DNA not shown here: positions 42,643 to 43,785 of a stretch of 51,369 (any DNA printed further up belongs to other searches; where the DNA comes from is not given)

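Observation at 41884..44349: Flippase-like membrane domain fused to a pseudokinase module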

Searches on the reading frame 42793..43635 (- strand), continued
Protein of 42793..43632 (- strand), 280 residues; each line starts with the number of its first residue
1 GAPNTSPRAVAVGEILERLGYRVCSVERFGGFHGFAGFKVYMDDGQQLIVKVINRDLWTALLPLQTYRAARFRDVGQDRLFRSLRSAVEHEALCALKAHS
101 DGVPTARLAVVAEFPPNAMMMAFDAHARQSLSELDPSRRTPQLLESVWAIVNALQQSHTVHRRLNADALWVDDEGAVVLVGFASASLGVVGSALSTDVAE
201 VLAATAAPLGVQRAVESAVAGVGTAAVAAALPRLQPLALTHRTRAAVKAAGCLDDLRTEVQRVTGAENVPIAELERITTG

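Call 52: find_homologous_proteins(query=L003:5818-8337:+, max_evalue=1e-20)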
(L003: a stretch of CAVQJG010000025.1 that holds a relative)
Query L003:5818-8337:+ (839 aa): 1199 proteins with E <= 1e-20 among 8000 candidates; the best 120 are listed.
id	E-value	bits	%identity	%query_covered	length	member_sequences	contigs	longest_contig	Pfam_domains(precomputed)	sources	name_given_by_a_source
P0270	0.0e+0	1691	96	97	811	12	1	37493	PF03706.19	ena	-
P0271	0.0e+0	1668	94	97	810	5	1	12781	PF00069.32,PF03706.19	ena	-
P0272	0.0e+0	1464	82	97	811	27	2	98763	PF00069.32,PF03706.19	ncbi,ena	-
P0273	0.0e+0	1461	81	97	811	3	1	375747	PF00069.32,PF03706.19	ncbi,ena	-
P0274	0.0e+0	1450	80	97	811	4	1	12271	PF00069.32,PF03706.19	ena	-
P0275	0.0e+0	1442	80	97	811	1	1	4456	PF00069.32,PF03706.19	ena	-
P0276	0.0e+0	1403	79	96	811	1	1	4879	PF00069.32,PF03706.19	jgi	jgi:uncharacterized protein (TIRG00374 family)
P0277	0.0e+0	1393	79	95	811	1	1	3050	PF00069.32,PF03706.19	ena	-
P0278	0.0e+0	1384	77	97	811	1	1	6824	PF00069.32,PF03706.19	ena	-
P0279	0.0e+0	1384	77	97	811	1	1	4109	PF00069.32,PF03706.19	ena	-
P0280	0.0e+0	1383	77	97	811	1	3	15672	PF00069.32,PF03706.19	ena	-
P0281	0.0e+0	1382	77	97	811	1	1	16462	PF00069.32,PF03706.19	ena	-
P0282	0.0e+0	1380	78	97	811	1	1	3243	PF00069.32,PF03706.19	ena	-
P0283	0.0e+0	1379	77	97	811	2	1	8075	PF00069.32,PF03706.19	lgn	-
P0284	0.0e+0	1378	76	97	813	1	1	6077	PF00069.32,PF03706.19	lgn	-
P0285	0.0e+0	1378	77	97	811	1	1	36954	PF00069.32,PF03706.19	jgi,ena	-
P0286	0.0e+0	1374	76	97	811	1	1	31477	PF00069.32,PF03706.19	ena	-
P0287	0.0e+0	1372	76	97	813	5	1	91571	PF00069.32,PF03706.19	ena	-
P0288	0.0e+0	1370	76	97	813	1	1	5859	PF00069.32,PF03706.19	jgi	jgi:undecaprenyl-diphosphatase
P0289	0.0e+0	1370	76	97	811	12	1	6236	PF00069.32,PF03706.19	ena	-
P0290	0.0e+0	1354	76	95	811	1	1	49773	PF03706.19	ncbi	-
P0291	0.0e+0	1352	75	95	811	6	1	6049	PF03706.19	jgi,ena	jgi:undecaprenyl-diphosphatase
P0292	0.0e+0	1348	75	97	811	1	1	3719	PF00069.32,PF03706.19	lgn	-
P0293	0.0e+0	1322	75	95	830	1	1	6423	PF00069.32,PF03706.19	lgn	-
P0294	0.0e+0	1268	71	96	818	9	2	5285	PF00069.32,PF03706.19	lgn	-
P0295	0.0e+0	1265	72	95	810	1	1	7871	PF00069.32,PF03706.19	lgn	-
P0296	0.0e+0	1264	69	97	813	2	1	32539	PF00069.32,PF03706.19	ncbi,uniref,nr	ncbi:lysylphosphatidylglycerol synthase transmembrane domain-containing protein [Ilumatobacter nonam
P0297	0.0e+0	1262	70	98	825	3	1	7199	PF00069.32,PF03706.19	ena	-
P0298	0.0e+0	1258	71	97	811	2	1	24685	PF00069.32,PF03706.19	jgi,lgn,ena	-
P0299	0.0e+0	1258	70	95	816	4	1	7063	PF00069.32,PF03706.19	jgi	-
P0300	0.0e+0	1254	69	97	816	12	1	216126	PF00069.32,PF03706.19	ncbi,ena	-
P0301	0.0e+0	1253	71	95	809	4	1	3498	PF00069.32,PF03706.19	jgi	jgi:undecaprenyl-diphosphatase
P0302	0.0e+0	1253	69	97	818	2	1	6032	PF00069.32,PF03706.19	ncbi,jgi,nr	ncbi:MAG: hypothetical protein DRJ50_03520 [Actinobacteria bacterium]|nr:MAG: hypothetical protein D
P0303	0.0e+0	1252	71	95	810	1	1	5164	PF00069.32,PF03706.19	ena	-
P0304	0.0e+0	1248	70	96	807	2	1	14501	PF00069.32,PF03706.19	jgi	jgi:undecaprenyl-diphosphatase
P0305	0.0e+0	1241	69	97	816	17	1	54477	PF00069.32,PF03706.19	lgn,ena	-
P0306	0.0e+0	1234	69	96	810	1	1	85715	PF00069.32,PF03706.19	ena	-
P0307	0.0e+0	1233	70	95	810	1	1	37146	PF00069.32,PF03706.19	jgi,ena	-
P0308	0.0e+0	1232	68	96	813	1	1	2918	PF00069.32,PF03706.19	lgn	-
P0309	0.0e+0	1230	68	97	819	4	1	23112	PF00069.32,PF03706.19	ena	-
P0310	0.0e+0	1229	69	96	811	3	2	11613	PF03706.19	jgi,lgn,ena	jgi:undecaprenyl-diphosphatase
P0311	0.0e+0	1222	68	96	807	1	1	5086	PF00069.32,PF03706.19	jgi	jgi:uncharacterized protein (TIRG00374 family)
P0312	0.0e+0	1221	69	96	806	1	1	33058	PF00069.32,PF03706.19,PF01636.30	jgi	jgi:uncharacterized protein (TIRG00374 family)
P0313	0.0e+0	1213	68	98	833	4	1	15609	PF03706.19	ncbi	-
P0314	0.0e+0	1211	68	96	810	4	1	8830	PF00069.32,PF03706.19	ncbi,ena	-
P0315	0.0e+0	1208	68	97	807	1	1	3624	PF00069.32,PF03706.19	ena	-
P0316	0.0e+0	1207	67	97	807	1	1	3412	PF00069.32,PF03706.19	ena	-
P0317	0.0e+0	1207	67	97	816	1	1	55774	PF00069.32,PF03706.19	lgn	-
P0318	0.0e+0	1204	69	95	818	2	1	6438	PF00069.32,PF03706.19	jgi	jgi:undecaprenyl-diphosphatase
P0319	0.0e+0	1200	67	97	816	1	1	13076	PF00069.32,PF03706.19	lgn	-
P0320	0.0e+0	1194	67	97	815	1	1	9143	PF00069.32,PF03706.19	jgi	jgi:uncharacterized membrane protein YbhN (UPF0104 family)/tRNA A-37 threonylcarbamoyl transferase c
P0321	0.0e+0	1193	68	95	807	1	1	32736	PF00069.32,PF03706.19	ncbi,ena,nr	ncbi:MAG TPA: flippase-like domain-containing protein [Acidimicrobiales bacterium]|nr:flippase-like 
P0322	0.0e+0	1193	68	95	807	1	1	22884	PF00069.32,PF03706.19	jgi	-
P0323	0.0e+0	1192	67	98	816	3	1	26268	PF00069.32,PF03706.19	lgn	-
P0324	0.0e+0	1191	67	95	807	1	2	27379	PF00069.32,PF03706.19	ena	-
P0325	0.0e+0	1190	67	97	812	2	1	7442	PF00069.32,PF03706.19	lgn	-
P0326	0.0e+0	1187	68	95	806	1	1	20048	PF00069.32,PF03706.19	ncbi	-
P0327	0.0e+0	1186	68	95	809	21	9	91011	PF00069.32,PF03706.19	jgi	jgi:undecaprenyl-diphosphatase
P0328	0.0e+0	1183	65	97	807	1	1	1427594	PF00069.32,PF03706.19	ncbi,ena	-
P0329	0.0e+0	1181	68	97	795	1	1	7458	PF00069.32,PF03706.19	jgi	jgi:uncharacterized membrane protein YbhN (UPF0104 family)/tRNA A-37 threonylcarbamoyl transferase c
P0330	0.0e+0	1180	67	95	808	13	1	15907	PF00069.32,PF03706.19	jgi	jgi:uncharacterized protein (TIRG00374 family)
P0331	0.0e+0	1174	66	97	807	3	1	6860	PF00069.32,PF03706.19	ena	-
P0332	0.0e+0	1168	65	96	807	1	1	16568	PF00069.32,PF03706.19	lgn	-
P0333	0.0e+0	1168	66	96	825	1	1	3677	PF03706.19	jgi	jgi:undecaprenyl-diphosphatase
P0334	0.0e+0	1164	69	91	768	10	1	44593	PF00069.32,PF03706.19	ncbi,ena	-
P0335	0.0e+0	1163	66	95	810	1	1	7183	PF00069.32,PF03706.19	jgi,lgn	jgi:undecaprenyl-diphosphatase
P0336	0.0e+0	1155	65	95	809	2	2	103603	PF00069.32,PF03706.19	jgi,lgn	jgi:undecaprenyl-diphosphatase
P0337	0.0e+0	1154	66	95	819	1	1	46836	PF00069.32,PF03706.19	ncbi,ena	-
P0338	0.0e+0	1153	65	98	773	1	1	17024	PF00069.32,PF03706.19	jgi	-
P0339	0.0e+0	1153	65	96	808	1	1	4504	PF00069.32,PF03706.19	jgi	jgi:undecaprenyl-diphosphatase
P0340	0.0e+0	1153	65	96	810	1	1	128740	PF00069.32,PF03706.19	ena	-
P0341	0.0e+0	1153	65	96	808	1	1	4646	PF00069.32,PF03706.19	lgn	-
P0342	0.0e+0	1152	66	96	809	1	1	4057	PF00069.32,PF03706.19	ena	-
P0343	0.0e+0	1152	65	97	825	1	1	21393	PF06293.21,PF00069.32,PF03706.19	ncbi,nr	ncbi:MAG: flippase-like domain-containing protein [Acidimicrobiia bacterium]|nr:flippase-like domain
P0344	0.0e+0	1152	65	95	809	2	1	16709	PF00069.32,PF03706.19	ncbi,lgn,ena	-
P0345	0.0e+0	1152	66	95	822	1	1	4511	PF00069.32,PF03706.19,PF01636.30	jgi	-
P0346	0.0e+0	1146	66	95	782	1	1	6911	PF00069.32,PF03706.19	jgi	-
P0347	0.0e+0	1145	66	95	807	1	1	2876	PF00069.32,PF03706.19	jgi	jgi:glycosyltransferase 2 family protein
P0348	0.0e+0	1145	65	97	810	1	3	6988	PF00069.32,PF03706.19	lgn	-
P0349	0.0e+0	1143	65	96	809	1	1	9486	PF00069.32,PF03706.19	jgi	jgi:undecaprenyl-diphosphatase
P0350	0.0e+0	1142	65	96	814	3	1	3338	PF00069.32,PF03706.19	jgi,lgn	jgi:undecaprenyl-diphosphatase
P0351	0.0e+0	1142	65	97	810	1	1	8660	PF00069.32,PF03706.19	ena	-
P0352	0.0e+0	1142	72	87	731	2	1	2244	PF00069.32,PF03706.19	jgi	jgi:undecaprenyl-diphosphatase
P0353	0.0e+0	1142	66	95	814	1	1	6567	PF00069.32,PF03706.19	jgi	-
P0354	0.0e+0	1134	64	95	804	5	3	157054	PF00069.32,PF03706.19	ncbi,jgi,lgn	jgi:undecaprenyl-diphosphatase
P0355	0.0e+0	1134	65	95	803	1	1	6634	PF00069.32,PF03706.19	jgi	jgi:glycosyltransferase 2 family protein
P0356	0.0e+0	1133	64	97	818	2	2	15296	PF00069.32,PF03706.19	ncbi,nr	ncbi:MAG: flippase-like domain-containing protein [Ilumatobacteraceae bacterium]|nr:flippase-like do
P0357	0.0e+0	1125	63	95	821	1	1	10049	PF00069.32,PF03706.19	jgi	jgi:uncharacterized protein (TIRG00374 family)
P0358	0.0e+0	1123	63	97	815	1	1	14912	PF00069.32,PF03706.19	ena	-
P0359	0.0e+0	1122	64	93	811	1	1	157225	PF00069.32,PF03706.19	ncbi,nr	ncbi:MAG: flippase-like domain-containing protein [Actinomycetota bacterium]|nr:flippase-like domain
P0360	0.0e+0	1118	63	95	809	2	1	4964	PF03706.19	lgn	-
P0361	0.0e+0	1117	62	97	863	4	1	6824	PF00069.32,PF03706.19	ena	-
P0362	0.0e+0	1109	62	97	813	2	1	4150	PF00069.32,PF03706.19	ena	-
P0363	0.0e+0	1108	63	96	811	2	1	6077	PF06293.21,PF00069.32,PF03706.19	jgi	jgi:uncharacterized membrane protein YbhN (UPF0104 family)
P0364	0.0e+0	1097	61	97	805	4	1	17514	PF00069.32,PF03706.19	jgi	jgi:uncharacterized protein (TIRG00374 family)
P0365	0.0e+0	1091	62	95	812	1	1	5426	PF00069.32,PF03706.19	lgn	-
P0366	0.0e+0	1090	61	96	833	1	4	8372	PF00069.32,PF03706.19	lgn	-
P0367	0.0e+0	1085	64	95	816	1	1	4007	PF00069.32,PF03706.19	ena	-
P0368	0.0e+0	1084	61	97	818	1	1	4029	PF06293.21,PF00069.32,PF03706.19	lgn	-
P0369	0.0e+0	1083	62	95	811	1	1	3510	PF00069.32,PF03706.19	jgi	jgi:uncharacterized membrane protein YbhN (UPF0104 family)/tRNA A-37 threonylcarbamoyl transferase c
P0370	0.0e+0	1080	61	95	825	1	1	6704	PF00069.32,PF03706.19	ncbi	-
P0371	0.0e+0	1045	61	95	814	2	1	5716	PF00069.32,PF03706.19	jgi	jgi:undecaprenyl-diphosphatase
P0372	0.0e+0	1043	58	96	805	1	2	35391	PF00069.32,PF03706.19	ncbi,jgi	ncbi:MAG: hypothetical protein RL238_3848 [Actinomycetota bacterium]|jgi:glycosyltransferase 2 famil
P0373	0.0e+0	1035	58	98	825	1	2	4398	PF00069.32,PF03706.19,PF01636.30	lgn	-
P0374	0.0e+0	1035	58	97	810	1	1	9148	PF06293.21,PF00069.32,PF03706.19,PF01636.30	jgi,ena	-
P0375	0.0e+0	1033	61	92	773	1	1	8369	PF00069.32,PF03706.19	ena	-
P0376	0.0e+0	1033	61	95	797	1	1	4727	PF00069.32,PF03706.19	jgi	jgi:glycosyltransferase 2 family protein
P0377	0.0e+0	1031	58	96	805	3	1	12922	PF00069.32,PF03706.19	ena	-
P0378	0.0e+0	1031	59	96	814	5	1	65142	PF00069.32,PF03706.19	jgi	-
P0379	0.0e+0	1029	58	98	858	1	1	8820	PF03706.19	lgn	-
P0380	0.0e+0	1027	61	94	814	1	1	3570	PF00069.32,PF03706.19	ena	-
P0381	0.0e+0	1027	57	97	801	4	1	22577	PF00069.32,PF03706.19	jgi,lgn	jgi:undecaprenyl-diphosphatase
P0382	0.0e+0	1023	57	96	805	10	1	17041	PF00069.32,PF03706.19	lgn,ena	-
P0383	0.0e+0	1019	57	96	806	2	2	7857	PF00069.32,PF03706.19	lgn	-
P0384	0.0e+0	1017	60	94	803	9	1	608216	PF00069.32,PF03706.19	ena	-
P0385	0.0e+0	1016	67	82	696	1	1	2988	PF00069.32,PF03706.19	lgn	-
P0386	0.0e+0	1015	57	96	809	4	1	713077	PF00069.32,PF03706.19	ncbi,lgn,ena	-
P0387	0.0e+0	1015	58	96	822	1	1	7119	PF00069.32,PF03706.19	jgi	jgi:glycosyltransferase 2 family protein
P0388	0.0e+0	1014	57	96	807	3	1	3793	PF03706.19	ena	-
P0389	0.0e+0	1012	57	97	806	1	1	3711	PF00069.32,PF03706.19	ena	-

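Call 74: search_protein_families(library=pfam, proteins=[P0122, P0141, P0170, P0240, P0238, P0216, P0224], max_evalue=0.001)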
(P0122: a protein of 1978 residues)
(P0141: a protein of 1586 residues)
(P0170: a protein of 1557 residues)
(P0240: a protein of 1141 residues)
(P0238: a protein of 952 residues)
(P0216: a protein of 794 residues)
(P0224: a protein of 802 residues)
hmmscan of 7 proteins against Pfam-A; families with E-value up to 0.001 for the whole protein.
P0122 (1978 aa): 9 families
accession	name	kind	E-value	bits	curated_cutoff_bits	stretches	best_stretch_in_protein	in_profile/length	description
PF01569.27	PAP2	-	2.9e-30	105.1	27.2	2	1268-1379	2-124/130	PAP2 superfamily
PF03706.18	LPG_synthase_TM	-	1.6e-20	74.2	33.4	3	1681-1949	15-301/302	Lysylphosphatidylglycerol synthase TM region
PF00069.31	Pkinase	-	3.3e-12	46.8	31.7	1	1497-1570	70-149/263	Protein kinase domain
PF01636.29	APH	-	8.7e-11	42.5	23.2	2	1520-1569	150-200/239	Phosphotransferase enzyme family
PF06293.20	Kdo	-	1.4e-09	38.1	21.3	1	1481-1570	70-173/207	Lipopolysaccharide kinase (Kdo/WaaP) family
PF14378.12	PAP2_3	-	4.7e-07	30.2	27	2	1301-1372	115-187/190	PAP2 superfamily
PF01163.29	RIO1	-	3.4e-06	27.2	22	0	1472-1580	58-168/187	RIO domain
PF14360.12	PAP2_C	-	2.6e-05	25.2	27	0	508-562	7-64/74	PAP2 superfamily C-terminal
PF03109.22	ABC1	-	6.7e-05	22.6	22.9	1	1477-1585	123-231/244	ABC1 atypical kinase-like domain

P0141 (1586 aa): 8 families
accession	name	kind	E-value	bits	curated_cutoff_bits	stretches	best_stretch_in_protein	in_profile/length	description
PF03706.18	LPG_synthase_TM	-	4.3e-34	118.8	33.4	2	33-341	2-302/302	Lysylphosphatidylglycerol synthase TM region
PF01569.27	PAP2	-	1.5e-33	115.8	27.2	2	441-553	3-125/130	PAP2 superfamily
PF00069.31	Pkinase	-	2.4e-12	47.3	31.7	1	1159-1201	111-153/263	Protein kinase domain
PF01636.29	APH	-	4.9e-09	36.7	23.2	1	1075-1227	70-225/239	Phosphotransferase enzyme family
PF01163.29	RIO1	-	1e-08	35.5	22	1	634-735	50-152/187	RIO domain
PF14378.12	PAP2_3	-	2e-07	31.5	27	1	931-1002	115-187/190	PAP2 superfamily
PF14360.12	PAP2_C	-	3.6e-06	27.9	27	0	487-541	7-64/74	PAP2 superfamily C-terminal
PF07714.23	PK_Tyr_Ser-Thr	-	0.00019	21.3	23.1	0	1162-1201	118-157/258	Protein tyrosine and serine/threonine kinase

P0170 (1557 aa): 11 families
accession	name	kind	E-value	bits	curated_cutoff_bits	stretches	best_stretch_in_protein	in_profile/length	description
PF01569.27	PAP2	-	2.7e-36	124.7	27.2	2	859-967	5-124/130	PAP2 superfamily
PF03706.18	LPG_synthase_TM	-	1.5e-30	107.2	33.4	2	31-331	6-302/302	Lysylphosphatidylglycerol synthase TM region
PF00069.31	Pkinase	-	1.4e-12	48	31.7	1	1119-1183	110-169/263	Protein kinase domain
PF14378.12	PAP2_3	-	6.4e-09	36.3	27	1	899-960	125-187/190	PAP2 superfamily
PF01636.29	APH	-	5.4e-08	33.3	23.2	1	1096-1157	137-200/239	Phosphotransferase enzyme family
PF07714.23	PK_Tyr_Ser-Thr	-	3.1e-06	27.1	23.1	1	1123-1163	118-158/258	Protein tyrosine and serine/threonine kinase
PF01163.29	RIO1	-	5.4e-06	26.6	22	0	1059-1152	56-149/187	RIO domain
PF19974.5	TCAD9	-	8.4e-05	22.3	40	0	1113-1170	284-337/429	Ternary complex associated domain 9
PF14360.12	PAP2_C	-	0.00012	23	27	0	902-957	7-65/74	PAP2 superfamily C-terminal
PF06293.20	Kdo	-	0.00035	20.5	21.3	0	1106-1173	117-189/207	Lipopolysaccharide kinase (Kdo/WaaP) family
PF03109.22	ABC1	-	0.00045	19.9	22.9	0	1120-1174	180-232/244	ABC1 atypical kinase-like domain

P0240 (1141 aa): 3 families
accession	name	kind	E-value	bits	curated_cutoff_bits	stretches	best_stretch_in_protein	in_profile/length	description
PF03706.18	LPG_synthase_TM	-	5.8e-36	124.9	33.4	2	844-1127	3-301/302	Lysylphosphatidylglycerol synthase TM region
PF01569.27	PAP2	-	4.9e-15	55.9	27.2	1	456-561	8-124/130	PAP2 superfamily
PF14378.12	PAP2_3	-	1.7e-05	25.2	27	1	488-553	120-186/190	PAP2 superfamily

P0238 (952 aa): 1 family
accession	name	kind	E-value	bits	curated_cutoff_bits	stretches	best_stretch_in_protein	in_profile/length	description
PF03706.18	LPG_synthase_TM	-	1.2e-32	114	33.4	1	651-939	4-302/302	Lysylphosphatidylglycerol synthase TM region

P0216 (794 aa): 8 families
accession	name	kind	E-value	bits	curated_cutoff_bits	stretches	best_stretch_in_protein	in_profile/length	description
PF03706.18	LPG_synthase_TM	-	8.7e-34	117.8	33.4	1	496-781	2-302/302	Lysylphosphatidylglycerol synthase TM region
PF01569.27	PAP2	-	1.6e-17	63.9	27.2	1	103-210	5-123/130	PAP2 superfamily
PF00069.31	Pkinase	-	4e-10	40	31.7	1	353-406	100-153/263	Protein kinase domain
PF06293.20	Kdo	-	3.2e-06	27.2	21.3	1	299-418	56-190/207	Lipopolysaccharide kinase (Kdo/WaaP) family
PF01636.29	APH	-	3.5e-06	27.4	23.2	0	357-398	155-197/239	Phosphotransferase enzyme family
PF14378.12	PAP2_3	-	1.1e-05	25.8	27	1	60-205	21-188/190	PAP2 superfamily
PF01163.29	RIO1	-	2.5e-05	24.4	22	1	302-398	56-151/187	RIO domain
PF07714.23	PK_Tyr_Ser-Thr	-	0.00044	20.1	23.1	1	362-407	113-158/258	Protein tyrosine and serine/threonine kinase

P0224 (802 aa): 4 families
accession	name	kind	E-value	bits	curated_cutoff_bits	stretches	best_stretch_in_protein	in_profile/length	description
PF03706.18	LPG_synthase_TM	-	9.2e-30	104.6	33.4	1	504-789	2-302/302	Lysylphosphatidylglycerol synthase TM region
PF01569.27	PAP2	-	4.7e-19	68.9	27.2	1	107-218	3-125/130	PAP2 superfamily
PF14378.12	PAP2_3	-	7.9e-09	36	27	1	144-211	120-188/190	PAP2 superfamily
PF00069.31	Pkinase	-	9.5e-07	28.9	31.7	1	363-409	104-150/263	Protein kinase domain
